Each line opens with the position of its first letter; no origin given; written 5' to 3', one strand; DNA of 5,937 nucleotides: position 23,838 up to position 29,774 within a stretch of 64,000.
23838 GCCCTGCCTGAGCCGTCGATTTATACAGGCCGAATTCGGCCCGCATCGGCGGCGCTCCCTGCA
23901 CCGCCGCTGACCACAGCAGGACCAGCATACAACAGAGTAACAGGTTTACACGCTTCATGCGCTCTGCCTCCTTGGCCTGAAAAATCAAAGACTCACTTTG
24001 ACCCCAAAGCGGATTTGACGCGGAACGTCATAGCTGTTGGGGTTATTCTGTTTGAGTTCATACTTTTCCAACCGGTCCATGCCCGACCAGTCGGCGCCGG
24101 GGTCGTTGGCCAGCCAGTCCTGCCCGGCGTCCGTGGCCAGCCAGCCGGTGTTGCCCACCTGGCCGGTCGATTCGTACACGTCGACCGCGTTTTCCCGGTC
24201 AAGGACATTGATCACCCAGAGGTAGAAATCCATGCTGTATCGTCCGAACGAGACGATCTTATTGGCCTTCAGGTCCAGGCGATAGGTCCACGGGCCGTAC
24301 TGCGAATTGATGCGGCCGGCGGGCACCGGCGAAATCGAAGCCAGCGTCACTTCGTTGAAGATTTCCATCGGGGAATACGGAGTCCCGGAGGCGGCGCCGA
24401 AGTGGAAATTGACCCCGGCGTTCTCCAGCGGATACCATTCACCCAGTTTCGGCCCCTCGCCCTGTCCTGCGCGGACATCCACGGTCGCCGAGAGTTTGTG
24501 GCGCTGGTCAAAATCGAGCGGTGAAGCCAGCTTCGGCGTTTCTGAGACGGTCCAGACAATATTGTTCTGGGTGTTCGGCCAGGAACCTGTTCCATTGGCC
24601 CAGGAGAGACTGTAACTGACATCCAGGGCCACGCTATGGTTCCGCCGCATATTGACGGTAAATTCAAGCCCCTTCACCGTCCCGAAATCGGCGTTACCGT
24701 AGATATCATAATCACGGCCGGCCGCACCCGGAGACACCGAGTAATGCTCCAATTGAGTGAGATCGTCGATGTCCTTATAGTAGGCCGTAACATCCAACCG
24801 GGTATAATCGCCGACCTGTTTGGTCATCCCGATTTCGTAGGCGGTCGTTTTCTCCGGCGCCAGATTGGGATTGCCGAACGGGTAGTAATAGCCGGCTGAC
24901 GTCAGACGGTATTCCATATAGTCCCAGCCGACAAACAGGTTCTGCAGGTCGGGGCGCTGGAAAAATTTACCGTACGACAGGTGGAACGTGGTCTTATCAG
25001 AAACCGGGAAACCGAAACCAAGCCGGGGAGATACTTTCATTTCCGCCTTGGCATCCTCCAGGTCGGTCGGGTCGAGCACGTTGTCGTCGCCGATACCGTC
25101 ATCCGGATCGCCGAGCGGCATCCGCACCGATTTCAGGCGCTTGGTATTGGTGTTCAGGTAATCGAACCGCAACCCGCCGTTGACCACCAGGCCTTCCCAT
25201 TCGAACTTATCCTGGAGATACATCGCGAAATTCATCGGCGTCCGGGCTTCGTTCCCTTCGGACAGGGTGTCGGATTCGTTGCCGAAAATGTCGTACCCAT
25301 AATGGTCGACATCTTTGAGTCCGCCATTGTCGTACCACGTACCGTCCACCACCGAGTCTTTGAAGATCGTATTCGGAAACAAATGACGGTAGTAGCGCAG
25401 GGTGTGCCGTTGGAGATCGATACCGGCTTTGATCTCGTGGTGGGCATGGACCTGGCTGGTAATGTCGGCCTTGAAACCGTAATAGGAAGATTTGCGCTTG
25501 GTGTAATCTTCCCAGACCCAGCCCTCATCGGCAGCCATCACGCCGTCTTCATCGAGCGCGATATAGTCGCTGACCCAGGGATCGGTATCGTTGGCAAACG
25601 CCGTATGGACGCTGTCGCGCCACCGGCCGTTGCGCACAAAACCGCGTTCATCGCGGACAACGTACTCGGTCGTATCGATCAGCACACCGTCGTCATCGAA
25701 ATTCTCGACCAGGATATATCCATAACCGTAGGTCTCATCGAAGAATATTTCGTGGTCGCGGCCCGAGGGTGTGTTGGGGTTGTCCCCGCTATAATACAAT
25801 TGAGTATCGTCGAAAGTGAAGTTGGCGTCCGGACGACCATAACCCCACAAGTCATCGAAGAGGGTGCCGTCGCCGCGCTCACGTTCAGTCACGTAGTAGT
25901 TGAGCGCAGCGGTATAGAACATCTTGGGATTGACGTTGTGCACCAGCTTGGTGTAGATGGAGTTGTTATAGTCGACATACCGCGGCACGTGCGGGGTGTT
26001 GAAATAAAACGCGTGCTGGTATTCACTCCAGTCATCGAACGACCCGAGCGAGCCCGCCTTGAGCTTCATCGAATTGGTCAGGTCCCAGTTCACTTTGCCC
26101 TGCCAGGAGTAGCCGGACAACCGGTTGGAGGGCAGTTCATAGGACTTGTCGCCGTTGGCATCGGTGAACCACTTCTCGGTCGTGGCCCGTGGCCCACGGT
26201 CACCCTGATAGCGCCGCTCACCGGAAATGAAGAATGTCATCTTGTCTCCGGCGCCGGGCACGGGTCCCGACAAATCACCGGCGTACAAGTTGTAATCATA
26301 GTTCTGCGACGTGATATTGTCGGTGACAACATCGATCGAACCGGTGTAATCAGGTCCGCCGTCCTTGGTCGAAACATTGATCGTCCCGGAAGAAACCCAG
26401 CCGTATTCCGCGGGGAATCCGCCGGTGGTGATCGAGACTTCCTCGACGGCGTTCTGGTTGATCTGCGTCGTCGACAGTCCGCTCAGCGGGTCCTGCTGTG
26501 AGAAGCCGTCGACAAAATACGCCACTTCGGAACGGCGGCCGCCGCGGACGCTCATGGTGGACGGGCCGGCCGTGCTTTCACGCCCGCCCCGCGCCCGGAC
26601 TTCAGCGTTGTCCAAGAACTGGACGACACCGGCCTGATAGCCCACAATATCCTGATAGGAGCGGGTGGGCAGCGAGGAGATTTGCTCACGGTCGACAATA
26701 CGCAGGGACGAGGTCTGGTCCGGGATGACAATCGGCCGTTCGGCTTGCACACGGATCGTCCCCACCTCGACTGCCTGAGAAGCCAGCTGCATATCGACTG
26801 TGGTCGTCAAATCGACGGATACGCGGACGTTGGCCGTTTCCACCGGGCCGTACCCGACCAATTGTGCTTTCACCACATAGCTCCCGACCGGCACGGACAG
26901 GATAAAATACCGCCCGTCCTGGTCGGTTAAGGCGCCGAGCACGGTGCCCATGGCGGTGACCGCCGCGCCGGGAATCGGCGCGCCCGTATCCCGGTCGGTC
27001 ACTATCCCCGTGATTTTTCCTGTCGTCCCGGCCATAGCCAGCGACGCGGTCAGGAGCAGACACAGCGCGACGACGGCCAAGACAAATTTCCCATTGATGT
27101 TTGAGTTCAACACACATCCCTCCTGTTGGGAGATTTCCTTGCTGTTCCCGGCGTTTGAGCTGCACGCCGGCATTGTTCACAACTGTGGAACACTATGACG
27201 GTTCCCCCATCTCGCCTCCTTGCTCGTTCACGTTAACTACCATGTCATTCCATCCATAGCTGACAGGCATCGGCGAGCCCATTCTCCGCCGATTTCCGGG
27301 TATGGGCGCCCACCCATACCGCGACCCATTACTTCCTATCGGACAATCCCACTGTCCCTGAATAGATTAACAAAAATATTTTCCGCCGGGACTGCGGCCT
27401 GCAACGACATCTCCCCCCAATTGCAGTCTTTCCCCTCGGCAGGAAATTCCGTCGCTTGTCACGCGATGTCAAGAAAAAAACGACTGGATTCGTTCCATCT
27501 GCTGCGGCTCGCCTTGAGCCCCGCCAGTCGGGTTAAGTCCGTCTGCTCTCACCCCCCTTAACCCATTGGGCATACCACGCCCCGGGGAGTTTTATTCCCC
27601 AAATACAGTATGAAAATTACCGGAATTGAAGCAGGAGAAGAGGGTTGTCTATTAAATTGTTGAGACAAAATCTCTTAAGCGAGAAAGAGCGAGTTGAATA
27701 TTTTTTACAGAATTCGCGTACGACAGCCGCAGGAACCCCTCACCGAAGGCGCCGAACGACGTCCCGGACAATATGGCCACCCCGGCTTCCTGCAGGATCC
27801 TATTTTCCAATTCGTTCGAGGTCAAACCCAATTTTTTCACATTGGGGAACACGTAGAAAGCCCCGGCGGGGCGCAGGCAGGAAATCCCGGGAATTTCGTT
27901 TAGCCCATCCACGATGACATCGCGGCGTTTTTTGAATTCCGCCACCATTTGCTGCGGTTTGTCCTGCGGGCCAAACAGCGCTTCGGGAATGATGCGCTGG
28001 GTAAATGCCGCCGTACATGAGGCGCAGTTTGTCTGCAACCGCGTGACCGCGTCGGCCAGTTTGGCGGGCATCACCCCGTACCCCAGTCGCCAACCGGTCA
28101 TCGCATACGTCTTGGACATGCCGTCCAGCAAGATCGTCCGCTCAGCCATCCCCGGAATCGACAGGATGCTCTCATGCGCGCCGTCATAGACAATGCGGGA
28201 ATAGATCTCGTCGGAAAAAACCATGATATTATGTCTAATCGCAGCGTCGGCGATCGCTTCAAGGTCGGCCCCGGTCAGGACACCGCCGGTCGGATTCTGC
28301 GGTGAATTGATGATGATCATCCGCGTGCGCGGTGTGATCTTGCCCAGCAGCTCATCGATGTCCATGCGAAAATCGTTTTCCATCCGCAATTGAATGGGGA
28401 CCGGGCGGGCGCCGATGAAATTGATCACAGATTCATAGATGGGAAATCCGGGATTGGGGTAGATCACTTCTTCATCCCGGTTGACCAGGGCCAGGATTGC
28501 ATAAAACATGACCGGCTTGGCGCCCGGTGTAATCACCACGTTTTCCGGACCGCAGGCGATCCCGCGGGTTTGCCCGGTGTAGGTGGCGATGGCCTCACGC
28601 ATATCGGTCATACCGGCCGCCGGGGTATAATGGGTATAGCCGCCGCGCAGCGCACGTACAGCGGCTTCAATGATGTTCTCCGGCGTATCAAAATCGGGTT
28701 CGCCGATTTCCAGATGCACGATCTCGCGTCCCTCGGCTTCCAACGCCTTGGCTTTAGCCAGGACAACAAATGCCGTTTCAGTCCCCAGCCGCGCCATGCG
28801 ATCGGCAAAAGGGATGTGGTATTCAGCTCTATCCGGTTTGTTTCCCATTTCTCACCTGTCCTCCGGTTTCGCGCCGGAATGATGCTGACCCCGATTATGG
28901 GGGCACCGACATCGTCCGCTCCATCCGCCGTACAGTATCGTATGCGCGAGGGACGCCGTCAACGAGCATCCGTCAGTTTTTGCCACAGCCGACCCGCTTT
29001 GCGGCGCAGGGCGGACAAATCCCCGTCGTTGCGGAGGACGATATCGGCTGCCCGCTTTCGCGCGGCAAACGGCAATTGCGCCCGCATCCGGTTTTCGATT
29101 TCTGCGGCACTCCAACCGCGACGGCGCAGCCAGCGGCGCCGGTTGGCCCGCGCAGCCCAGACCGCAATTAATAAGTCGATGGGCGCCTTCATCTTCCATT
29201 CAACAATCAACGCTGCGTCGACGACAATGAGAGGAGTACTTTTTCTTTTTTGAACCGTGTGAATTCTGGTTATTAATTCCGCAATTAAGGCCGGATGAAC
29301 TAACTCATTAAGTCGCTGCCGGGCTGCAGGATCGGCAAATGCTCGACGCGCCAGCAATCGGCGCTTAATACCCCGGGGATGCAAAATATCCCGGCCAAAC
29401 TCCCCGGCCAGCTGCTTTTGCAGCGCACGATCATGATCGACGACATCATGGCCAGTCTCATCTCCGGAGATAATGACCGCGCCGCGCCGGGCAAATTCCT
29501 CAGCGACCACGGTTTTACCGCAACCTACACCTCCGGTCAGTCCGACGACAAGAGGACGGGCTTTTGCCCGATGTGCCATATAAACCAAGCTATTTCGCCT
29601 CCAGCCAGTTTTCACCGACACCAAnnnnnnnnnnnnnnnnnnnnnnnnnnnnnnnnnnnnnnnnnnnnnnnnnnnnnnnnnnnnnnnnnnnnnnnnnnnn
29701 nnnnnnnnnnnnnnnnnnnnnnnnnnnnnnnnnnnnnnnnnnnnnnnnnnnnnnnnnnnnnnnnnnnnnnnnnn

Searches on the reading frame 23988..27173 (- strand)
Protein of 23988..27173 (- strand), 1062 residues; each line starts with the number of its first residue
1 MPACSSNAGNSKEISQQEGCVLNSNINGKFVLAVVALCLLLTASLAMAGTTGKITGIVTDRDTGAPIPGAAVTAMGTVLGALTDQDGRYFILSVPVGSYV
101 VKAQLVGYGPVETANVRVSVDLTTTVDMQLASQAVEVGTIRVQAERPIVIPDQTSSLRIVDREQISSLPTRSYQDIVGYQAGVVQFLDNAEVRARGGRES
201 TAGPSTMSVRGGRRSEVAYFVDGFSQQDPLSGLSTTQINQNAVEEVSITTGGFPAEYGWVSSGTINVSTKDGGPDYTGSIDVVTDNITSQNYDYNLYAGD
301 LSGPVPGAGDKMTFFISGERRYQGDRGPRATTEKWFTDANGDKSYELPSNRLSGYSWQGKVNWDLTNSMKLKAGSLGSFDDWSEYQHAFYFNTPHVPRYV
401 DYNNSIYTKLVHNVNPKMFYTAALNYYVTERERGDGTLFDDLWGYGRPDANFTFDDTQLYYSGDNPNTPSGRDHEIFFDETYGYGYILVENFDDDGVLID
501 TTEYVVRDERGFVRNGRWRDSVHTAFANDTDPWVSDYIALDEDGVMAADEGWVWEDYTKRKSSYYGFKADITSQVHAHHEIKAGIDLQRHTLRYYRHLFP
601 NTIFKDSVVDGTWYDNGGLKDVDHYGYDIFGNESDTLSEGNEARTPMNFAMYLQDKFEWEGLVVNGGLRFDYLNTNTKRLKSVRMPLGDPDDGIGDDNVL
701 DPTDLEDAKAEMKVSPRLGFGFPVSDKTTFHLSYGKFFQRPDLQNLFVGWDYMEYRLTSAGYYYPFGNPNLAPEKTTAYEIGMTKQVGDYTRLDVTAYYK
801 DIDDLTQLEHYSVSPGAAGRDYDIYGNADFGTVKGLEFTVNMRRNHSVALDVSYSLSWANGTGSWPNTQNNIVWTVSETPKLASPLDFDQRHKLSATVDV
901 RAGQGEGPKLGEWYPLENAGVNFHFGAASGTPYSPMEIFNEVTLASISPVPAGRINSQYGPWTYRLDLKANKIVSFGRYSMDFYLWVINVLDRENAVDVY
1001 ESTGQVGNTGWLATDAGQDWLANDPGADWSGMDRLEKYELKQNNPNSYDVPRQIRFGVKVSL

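Call 33: search_protein_families(library=pfam, proteins=[window:23988-27173:-], max_evalue=0.00001)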
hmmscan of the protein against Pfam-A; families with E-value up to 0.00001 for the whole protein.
window:23988-27173:- (1062 aa): 5 families
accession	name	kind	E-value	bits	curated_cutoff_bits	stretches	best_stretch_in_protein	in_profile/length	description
PF00593.30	TonB_dep_Rec_b-barrel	-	9.1e-25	88.8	27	1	434-931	10-393/436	TonB dependent receptor-like, beta-barrel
PF13620.12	CarboxypepD_reg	-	2.4e-18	66.7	32.3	1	54-130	2-81/82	Carboxypeptidase regulatory-like domain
PF13715.12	CarbopepD_reg_2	-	2.1e-14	53.8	32.2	1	54-139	1-85/88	CarboxypepD_reg-like domain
PF14905.12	OMP_b-brl_3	-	4.7e-13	49.4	27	1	649-888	115-328/408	Outer membrane protein beta-barrel family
PF07715.20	Plug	-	2.7e-09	37.9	23.9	1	152-258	4-100/107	TonB-dependent Receptor Plug Domain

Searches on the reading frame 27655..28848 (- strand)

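Call 33: search_protein_families(library=pfam, proteins=[window:27655-28848:-], max_evalue=0.00001)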
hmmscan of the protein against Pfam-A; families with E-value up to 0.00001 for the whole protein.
window:27655-28848:- (398 aa): 2 families
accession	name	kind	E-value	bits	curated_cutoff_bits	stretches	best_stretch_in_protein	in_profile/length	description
PF00155.27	Aminotran_1_2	-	8.6e-72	242.7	19.7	1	42-390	2-360/361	Aminotransferase class I and II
PF01041.23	DegT_DnrJ_EryC1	-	1.3e-06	28.3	19.8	1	109-213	48-145/360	DegT/DnrJ/EryC1/StrS aminotransferase family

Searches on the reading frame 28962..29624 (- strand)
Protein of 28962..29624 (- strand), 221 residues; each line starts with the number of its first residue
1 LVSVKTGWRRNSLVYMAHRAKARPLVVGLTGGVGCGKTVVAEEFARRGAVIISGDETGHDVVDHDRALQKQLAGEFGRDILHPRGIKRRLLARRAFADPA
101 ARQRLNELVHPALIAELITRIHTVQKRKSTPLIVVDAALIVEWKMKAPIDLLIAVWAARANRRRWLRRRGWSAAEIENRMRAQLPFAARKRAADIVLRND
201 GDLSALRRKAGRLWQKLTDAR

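Call 33: search_protein_families(library=pfam, proteins=[window:28962-29624:-], max_evalue=0.00001)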
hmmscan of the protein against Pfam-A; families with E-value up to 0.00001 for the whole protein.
window:28962-29624:- (221 aa): 1 family
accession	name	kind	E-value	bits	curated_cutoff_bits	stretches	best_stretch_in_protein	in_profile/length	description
PF01121.26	CoaE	-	3.1e-39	134.9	27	1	25-203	1-178/180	Dephospho-CoA kinase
